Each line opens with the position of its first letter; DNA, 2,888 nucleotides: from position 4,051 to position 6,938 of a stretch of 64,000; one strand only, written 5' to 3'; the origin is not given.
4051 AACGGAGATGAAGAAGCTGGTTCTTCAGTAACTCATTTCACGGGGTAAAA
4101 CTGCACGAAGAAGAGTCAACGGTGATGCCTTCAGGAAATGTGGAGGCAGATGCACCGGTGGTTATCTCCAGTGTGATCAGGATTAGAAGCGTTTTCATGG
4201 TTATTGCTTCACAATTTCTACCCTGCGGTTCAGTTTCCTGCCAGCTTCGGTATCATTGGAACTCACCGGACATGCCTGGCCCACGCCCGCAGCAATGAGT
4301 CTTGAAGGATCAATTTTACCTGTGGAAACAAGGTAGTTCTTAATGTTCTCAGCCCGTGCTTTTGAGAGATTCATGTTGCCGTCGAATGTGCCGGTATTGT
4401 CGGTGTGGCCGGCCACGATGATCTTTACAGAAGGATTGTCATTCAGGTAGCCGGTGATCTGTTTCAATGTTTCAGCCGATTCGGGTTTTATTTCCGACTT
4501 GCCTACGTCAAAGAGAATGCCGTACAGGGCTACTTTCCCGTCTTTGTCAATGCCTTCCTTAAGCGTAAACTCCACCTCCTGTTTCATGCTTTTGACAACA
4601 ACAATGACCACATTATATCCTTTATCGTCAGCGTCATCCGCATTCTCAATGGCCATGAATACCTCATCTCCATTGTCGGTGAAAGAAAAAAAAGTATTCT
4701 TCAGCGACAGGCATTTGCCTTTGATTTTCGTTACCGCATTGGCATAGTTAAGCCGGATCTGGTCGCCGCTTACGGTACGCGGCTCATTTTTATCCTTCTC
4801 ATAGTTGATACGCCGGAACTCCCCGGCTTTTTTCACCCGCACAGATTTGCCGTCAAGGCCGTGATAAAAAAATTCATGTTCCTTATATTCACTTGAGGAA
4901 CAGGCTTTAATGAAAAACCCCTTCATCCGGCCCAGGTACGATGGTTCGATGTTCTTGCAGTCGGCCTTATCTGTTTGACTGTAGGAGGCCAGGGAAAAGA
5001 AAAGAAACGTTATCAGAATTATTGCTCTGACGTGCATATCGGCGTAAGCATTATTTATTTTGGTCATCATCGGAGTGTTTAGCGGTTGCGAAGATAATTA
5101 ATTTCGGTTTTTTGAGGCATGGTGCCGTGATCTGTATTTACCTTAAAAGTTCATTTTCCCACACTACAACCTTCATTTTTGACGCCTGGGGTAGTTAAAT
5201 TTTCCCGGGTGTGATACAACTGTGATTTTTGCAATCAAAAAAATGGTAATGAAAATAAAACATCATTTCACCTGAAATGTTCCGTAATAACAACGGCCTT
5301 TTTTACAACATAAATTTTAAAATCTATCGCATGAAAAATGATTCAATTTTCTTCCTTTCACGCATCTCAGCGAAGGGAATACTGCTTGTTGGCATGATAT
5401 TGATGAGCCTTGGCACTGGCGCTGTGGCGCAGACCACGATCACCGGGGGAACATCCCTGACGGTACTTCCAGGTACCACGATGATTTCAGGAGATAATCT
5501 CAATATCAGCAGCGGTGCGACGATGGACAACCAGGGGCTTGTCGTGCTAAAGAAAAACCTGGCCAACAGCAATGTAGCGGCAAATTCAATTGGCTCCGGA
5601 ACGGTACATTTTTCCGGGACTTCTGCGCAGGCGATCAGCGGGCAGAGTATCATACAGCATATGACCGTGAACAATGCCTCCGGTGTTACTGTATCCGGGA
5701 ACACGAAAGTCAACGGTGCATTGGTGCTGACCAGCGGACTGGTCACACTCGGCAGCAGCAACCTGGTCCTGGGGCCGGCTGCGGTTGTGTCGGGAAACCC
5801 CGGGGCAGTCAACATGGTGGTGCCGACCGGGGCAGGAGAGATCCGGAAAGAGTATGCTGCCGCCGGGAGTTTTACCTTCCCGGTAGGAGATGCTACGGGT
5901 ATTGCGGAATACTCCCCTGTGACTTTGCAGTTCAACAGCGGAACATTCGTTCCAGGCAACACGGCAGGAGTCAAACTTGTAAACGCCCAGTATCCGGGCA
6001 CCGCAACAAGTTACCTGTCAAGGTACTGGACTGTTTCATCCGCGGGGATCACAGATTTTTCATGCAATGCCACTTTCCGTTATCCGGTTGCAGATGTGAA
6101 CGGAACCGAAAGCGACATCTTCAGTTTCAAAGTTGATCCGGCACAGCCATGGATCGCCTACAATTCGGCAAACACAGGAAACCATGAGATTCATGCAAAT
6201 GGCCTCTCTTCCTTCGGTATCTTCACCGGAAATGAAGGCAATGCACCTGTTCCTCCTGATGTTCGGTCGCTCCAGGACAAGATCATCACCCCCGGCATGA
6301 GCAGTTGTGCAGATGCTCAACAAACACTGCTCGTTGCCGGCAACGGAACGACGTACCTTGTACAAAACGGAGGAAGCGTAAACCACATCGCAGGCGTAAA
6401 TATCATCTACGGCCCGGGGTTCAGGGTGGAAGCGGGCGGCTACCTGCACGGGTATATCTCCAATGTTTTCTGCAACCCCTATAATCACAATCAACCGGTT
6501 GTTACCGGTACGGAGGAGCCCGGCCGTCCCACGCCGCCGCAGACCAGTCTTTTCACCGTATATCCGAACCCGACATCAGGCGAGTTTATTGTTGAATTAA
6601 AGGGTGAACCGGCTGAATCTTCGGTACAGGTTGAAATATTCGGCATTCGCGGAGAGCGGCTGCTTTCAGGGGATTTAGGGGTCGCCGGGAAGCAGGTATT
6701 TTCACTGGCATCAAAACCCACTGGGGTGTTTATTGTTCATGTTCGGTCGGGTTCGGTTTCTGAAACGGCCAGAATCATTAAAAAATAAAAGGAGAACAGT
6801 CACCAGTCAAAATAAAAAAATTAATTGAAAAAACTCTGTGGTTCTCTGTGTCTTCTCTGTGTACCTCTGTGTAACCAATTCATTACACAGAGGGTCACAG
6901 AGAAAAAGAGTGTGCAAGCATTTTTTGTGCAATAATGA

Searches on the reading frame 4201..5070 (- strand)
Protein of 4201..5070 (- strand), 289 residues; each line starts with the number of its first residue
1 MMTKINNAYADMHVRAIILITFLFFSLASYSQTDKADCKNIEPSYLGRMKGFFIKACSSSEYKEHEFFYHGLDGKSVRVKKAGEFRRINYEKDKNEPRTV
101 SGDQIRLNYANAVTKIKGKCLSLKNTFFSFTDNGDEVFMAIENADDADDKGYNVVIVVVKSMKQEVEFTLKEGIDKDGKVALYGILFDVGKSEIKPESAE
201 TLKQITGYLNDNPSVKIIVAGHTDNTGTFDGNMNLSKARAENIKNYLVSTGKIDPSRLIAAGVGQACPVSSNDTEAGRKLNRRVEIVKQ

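Call 83: find_encoding_contigs(protein=window:4201-5070:-, flank=10000, max_places=3)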
Protein window:4201-5070:- (289 aa): 7 contigs read that carry it; 3 places shown.
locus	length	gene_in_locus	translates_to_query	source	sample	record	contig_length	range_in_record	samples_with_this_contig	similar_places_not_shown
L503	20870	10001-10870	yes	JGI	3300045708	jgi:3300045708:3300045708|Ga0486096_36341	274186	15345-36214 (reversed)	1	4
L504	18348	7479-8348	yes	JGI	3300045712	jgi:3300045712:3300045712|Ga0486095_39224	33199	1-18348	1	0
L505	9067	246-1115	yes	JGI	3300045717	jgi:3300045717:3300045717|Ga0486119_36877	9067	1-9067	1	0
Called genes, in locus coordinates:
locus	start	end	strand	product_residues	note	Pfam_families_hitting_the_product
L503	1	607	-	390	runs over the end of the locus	PF13535:ATP-grasp_4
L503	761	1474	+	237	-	PF00657:Lipase_GDSL (weak), PF13472:Lipase_GDSL_2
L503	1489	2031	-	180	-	-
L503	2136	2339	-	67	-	-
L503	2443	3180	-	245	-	PF26696:PTL_trimer, PF07603:Lcl_C (weak)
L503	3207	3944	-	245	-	PF26696:PTL_trimer, PF07603:Lcl_C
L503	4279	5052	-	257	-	PF00072:Response_reg, PF04397:LytTR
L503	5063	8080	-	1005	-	PF07494:Reg_prop (faint), PF07495:Y_Y_Y, PF06580:His_kinase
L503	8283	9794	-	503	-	PF18962:Por_Secre_tail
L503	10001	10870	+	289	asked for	PF05359:DUF748 (faint), PF00691:OmpA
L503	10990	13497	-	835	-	PF13385:Laminin_G_3, PF09113:N-glycanase_C, PF18962:Por_Secre_tail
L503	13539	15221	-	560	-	PF12771:SusD-like_2, PF12741:SusD-like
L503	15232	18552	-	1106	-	PF13620:CarboxypepD_reg, PF13715:CarbopepD_reg_2, PF07715:Plug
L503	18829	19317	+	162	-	-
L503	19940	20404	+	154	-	PF06983:3-dmu-9_3-mt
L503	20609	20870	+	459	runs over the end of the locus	PF00128:Alpha-amylase, PF14701:hDGE_amylase (weak), PF16657:Malt_amylase_C (weak), PF23915:SusG_C (weak)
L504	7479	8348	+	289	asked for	PF05359:DUF748 (faint), PF00691:OmpA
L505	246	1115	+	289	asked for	PF05359:DUF748 (faint), PF00691:OmpA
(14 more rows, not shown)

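Call 86: search_protein_families(library=pfam, proteins=[L503:18829-19317:+], max_evalue=0.01)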
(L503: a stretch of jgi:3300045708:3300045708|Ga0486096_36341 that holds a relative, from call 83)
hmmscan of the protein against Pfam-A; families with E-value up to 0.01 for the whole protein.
L503:18829-19317:+ (162 aa): 0 families

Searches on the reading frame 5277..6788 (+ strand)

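Call 20: search_protein_families(library=pfam, proteins=[window:5277-6788:+])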
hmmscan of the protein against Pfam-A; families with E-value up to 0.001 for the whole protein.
window:5277-6788:+ (503 aa): 1 family
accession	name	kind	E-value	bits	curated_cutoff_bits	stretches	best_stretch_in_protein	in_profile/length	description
PF18962.6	Por_Secre_tail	-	2.6e-07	31.2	27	1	428-501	1-74/75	Secretion system C-terminal sorting domain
